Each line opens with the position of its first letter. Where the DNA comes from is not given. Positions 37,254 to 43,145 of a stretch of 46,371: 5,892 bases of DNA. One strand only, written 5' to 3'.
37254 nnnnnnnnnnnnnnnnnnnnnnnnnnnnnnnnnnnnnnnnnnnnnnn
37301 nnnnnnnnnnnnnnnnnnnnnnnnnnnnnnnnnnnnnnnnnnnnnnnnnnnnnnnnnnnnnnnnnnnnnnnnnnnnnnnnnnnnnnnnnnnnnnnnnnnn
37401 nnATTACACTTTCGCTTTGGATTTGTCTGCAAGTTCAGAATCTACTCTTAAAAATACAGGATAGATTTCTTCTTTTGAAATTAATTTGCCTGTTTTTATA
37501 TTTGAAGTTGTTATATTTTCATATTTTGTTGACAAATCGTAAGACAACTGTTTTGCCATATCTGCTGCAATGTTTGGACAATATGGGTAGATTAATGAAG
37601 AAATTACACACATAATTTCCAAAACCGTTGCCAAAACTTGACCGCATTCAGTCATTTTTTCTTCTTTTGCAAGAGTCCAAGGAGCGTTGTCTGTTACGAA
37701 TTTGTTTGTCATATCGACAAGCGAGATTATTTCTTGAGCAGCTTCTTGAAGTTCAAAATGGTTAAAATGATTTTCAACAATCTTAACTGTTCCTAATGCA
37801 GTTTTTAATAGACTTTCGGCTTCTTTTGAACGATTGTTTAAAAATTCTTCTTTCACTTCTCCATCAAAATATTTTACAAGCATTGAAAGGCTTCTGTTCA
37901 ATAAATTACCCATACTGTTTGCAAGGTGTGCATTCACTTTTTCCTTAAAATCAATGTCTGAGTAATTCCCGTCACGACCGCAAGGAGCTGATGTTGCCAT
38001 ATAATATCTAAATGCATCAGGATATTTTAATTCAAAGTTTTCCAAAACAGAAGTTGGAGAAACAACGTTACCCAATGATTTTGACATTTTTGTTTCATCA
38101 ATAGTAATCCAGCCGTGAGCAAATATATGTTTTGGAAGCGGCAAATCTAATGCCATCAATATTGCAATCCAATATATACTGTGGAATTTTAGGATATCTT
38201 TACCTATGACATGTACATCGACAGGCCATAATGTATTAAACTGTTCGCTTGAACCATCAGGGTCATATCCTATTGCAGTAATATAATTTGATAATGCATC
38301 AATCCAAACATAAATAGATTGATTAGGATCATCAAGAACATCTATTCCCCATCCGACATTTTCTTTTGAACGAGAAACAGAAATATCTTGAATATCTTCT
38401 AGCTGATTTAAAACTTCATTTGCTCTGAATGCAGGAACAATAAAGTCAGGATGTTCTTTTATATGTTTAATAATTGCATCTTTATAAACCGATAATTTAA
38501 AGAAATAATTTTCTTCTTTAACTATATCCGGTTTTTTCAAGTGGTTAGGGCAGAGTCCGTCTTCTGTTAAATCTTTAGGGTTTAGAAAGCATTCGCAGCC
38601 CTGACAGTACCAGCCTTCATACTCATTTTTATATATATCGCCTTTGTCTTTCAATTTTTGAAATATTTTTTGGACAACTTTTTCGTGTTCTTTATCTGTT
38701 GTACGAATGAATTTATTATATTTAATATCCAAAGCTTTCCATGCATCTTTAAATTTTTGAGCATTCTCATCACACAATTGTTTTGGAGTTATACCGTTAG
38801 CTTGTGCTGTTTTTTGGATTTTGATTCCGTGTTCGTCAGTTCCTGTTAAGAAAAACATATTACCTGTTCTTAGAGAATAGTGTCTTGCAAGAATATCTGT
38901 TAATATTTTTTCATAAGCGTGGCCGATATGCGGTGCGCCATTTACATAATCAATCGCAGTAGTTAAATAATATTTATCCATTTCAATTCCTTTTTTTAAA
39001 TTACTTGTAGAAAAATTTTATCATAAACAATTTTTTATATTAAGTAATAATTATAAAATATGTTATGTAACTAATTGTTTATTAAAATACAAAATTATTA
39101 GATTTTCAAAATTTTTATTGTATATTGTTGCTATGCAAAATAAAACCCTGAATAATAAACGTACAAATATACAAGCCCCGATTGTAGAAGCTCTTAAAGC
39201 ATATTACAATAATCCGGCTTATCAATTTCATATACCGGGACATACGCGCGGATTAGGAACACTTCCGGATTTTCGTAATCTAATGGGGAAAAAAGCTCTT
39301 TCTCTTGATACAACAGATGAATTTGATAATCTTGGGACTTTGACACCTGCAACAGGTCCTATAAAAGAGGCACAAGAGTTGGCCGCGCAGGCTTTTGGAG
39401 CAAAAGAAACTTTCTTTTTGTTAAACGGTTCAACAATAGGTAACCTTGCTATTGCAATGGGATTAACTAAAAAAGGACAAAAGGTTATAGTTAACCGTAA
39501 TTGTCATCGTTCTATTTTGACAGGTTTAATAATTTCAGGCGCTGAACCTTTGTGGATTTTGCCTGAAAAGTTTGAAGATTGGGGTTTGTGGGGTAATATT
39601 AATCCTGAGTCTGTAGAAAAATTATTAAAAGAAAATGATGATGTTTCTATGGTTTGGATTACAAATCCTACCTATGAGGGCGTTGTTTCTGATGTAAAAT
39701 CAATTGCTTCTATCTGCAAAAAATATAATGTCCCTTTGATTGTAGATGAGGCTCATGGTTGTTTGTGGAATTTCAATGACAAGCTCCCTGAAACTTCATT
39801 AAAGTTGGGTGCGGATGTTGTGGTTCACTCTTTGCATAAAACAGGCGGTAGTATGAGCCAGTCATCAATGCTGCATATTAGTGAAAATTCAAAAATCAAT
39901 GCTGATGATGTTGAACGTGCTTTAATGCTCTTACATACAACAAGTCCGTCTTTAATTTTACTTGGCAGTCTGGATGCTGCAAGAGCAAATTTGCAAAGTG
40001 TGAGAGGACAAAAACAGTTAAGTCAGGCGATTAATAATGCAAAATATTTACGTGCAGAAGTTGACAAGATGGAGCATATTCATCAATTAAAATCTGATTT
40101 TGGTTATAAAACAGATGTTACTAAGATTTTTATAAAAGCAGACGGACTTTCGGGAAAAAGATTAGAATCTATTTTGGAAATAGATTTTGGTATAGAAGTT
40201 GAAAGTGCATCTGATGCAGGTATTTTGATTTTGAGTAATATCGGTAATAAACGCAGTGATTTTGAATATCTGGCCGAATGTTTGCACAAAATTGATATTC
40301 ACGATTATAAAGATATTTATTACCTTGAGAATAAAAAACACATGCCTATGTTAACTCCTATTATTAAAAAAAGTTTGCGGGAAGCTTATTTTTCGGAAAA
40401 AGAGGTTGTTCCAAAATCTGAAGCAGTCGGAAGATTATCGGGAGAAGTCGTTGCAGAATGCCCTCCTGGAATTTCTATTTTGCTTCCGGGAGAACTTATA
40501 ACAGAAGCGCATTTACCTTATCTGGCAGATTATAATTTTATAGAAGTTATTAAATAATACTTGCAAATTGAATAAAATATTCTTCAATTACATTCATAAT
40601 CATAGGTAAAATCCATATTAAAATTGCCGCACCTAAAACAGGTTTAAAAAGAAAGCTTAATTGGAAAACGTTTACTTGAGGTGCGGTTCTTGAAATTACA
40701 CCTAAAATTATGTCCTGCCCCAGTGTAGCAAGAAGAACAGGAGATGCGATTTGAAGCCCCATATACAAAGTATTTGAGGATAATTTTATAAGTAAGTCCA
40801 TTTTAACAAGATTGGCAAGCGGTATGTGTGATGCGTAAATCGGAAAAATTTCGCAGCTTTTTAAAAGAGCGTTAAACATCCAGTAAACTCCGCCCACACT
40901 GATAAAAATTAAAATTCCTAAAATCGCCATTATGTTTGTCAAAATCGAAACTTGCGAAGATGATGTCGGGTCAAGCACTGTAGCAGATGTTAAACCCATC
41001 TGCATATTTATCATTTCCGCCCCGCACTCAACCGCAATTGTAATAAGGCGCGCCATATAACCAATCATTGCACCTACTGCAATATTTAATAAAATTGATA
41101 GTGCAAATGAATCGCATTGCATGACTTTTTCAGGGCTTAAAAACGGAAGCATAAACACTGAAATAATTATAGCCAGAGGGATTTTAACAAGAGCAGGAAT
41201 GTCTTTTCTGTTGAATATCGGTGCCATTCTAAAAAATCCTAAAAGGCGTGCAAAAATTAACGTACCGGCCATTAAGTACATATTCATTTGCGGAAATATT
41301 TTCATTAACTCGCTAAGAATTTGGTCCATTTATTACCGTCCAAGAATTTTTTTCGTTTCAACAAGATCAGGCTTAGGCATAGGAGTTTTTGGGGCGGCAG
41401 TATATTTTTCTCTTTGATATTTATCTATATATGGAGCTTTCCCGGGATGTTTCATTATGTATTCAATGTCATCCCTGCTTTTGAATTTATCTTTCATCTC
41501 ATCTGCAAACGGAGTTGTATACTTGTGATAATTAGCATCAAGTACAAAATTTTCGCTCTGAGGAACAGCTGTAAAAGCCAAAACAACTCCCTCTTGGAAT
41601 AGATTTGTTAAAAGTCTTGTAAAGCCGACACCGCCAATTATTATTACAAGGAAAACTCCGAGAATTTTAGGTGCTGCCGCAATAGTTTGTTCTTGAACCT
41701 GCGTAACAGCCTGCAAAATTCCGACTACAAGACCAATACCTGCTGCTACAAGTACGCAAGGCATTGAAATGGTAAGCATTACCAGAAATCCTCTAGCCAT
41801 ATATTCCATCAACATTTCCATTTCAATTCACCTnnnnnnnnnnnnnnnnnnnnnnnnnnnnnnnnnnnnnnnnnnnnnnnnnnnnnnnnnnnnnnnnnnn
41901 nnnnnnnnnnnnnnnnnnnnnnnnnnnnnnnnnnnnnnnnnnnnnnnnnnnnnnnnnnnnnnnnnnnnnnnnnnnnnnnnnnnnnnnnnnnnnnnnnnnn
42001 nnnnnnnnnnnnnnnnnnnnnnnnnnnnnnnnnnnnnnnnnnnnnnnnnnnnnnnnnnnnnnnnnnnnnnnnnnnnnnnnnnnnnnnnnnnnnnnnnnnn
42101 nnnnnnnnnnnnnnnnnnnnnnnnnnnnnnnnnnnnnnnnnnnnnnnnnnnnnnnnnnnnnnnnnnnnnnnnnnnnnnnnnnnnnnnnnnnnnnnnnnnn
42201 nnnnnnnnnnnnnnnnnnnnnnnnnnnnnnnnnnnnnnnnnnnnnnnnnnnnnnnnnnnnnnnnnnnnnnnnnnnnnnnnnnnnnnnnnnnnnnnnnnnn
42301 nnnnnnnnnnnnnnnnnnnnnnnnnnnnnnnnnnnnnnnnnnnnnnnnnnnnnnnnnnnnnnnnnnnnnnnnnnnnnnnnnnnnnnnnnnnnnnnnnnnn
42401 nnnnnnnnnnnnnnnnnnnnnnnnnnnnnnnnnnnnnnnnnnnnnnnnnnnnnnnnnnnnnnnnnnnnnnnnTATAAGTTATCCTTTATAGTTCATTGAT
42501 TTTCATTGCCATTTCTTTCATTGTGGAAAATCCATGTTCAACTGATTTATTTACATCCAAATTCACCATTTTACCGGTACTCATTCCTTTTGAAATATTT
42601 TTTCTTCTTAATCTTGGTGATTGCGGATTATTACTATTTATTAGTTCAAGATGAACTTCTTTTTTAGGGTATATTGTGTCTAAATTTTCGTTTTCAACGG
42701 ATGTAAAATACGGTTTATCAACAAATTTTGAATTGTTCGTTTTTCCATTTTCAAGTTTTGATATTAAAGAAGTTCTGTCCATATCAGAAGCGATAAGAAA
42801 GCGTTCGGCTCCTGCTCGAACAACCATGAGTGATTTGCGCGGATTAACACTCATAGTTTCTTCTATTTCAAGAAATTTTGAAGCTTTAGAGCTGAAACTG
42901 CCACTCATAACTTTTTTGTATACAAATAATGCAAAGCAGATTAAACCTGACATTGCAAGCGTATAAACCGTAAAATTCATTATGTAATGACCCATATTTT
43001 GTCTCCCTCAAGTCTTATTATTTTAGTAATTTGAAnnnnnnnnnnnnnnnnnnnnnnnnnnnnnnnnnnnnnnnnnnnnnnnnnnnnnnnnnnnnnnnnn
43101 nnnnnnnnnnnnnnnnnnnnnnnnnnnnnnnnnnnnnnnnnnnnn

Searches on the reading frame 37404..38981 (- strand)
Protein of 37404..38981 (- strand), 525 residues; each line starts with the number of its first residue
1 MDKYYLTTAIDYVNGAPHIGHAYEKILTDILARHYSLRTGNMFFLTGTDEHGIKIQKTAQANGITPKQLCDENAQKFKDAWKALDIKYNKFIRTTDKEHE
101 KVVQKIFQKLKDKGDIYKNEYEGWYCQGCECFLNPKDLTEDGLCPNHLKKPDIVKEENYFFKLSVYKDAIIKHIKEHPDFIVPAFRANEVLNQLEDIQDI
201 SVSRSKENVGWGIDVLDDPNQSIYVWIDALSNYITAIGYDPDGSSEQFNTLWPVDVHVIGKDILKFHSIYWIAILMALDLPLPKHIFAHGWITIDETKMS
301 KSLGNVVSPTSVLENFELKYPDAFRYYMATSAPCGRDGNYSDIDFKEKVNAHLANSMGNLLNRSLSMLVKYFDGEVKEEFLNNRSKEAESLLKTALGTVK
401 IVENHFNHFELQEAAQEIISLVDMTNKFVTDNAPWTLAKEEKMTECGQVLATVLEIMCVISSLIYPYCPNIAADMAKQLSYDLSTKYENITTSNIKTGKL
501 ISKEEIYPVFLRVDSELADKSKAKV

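Call 11: search_protein_families(library=pfam, proteins=[window:37404-38981:-], max_evalue=0.00001)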
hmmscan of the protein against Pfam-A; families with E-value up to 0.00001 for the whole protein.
window:37404-38981:- (525 aa): 6 families
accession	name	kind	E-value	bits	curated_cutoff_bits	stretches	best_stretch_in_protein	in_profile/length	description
PF09334.17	tRNA-synt_1g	-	2.3e-103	346.4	20.1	2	150-364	175-390/391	tRNA synthetases class I (M)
PF00133.28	tRNA-synt_1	-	8.8e-32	110.8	22.7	2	3-212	24-240/414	tRNA synthetases class I (I, L, M and V)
PF01406.26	tRNA-synt_1e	-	2.4e-18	67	27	2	13-121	19-126/301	tRNA synthetases class I (C) catalytic domain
PF19303.5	Anticodon_3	-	9.8e-09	35.7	23.5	1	387-485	10-107/152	Anticodon binding domain of methionyl tRNA ligase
PF01921.24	tRNA-synt_1f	-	4.2e-06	26.3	27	0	254-333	235-314/360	tRNA synthetases class I (K)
PF08264.19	Anticodon_1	-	9.5e-06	26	25.1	1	396-491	9-89/148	Anticodon-binding domain of tRNA ligase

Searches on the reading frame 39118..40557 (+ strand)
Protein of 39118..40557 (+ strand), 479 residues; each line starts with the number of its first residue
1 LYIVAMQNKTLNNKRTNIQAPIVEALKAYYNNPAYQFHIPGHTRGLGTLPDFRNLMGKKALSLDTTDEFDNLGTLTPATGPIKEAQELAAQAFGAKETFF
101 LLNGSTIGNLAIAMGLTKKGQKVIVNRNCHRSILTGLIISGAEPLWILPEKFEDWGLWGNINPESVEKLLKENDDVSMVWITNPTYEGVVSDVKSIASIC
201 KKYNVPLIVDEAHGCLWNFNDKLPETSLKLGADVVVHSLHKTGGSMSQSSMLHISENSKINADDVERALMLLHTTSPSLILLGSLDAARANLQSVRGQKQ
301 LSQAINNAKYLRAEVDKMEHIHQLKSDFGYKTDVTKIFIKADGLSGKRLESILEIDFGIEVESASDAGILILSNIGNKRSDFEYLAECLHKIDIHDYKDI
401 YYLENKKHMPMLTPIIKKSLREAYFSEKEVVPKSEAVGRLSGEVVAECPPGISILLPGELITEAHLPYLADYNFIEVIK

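Call 12: search_protein_families(library=pfam, proteins=[window:39118-40557:+], max_evalue=0.00001)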
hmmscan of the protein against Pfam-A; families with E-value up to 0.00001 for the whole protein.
window:39118-40557:+ (479 aa): 6 families
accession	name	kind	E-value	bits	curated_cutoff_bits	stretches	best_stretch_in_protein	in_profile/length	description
PF01276.26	OKR_DC_1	-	7.2e-75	252.7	27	1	21-325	2-324/417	Orn/Lys/Arg decarboxylase, major domain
PF05889.19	SepSecS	-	9.2e-10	38.2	21.1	1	113-241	94-223/389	O-phosphoseryl-tRNA(Sec) selenium transferase, SepSecS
PF01212.27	Beta_elim_lyase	-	6.2e-09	36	27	1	84-213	36-171/288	Beta-eliminating lyase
PF00155.27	Aminotran_1_2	-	3.5e-08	33.5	19.7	1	82-317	44-292/361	Aminotransferase class I and II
PF01053.26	Cys_Met_Meta_PP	-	1e-07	31.3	27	1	111-241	82-198/381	Cys/Met metabolism PLP-dependent enzyme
PF00266.25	Aminotran_5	-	1.1e-07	31.6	21.5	1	79-244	42-204/371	Aminotransferase class-V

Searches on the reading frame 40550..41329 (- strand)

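Call 12: search_protein_families(library=pfam, proteins=[window:40550-41329:-], max_evalue=0.00001)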
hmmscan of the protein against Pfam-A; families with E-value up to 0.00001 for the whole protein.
window:40550-41329:- (259 aa): 1 family
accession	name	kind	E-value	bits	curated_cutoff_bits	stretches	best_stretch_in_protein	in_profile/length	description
PF01311.25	Bac_export_1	-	1e-52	179.4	27.8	1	21-252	3-227/230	Bacterial export proteins, family 1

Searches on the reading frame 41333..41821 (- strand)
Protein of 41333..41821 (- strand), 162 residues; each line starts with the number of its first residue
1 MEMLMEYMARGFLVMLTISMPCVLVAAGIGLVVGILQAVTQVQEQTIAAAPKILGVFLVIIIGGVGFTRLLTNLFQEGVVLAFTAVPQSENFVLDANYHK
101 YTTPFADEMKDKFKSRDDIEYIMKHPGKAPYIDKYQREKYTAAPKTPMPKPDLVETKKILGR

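Call 12: search_protein_families(library=pfam, proteins=[window:41333-41821:-], max_evalue=0.00001)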
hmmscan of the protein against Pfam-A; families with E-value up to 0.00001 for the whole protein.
window:41333-41821:- (162 aa): 1 family
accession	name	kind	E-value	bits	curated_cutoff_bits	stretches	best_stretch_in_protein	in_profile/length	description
PF01313.24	Bac_export_3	-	6.1e-18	65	25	1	4-75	2-73/74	Bacterial export proteins, family 3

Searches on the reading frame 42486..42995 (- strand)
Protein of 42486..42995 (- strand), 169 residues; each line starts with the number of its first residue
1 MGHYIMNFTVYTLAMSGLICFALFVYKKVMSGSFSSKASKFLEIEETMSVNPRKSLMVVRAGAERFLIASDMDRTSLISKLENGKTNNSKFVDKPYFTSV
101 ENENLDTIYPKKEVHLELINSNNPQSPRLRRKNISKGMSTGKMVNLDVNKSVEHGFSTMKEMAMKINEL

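Call 12: search_protein_families(library=pfam, proteins=[window:42486-42995:-], max_evalue=0.00001)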
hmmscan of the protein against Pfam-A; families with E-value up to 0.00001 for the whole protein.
window:42486-42995:- (169 aa): 1 family
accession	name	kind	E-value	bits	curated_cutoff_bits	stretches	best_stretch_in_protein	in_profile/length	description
PF04347.18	FliO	-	7e-07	29.7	22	1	27-85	4-65/91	Flagellar biosynthesis protein, FliO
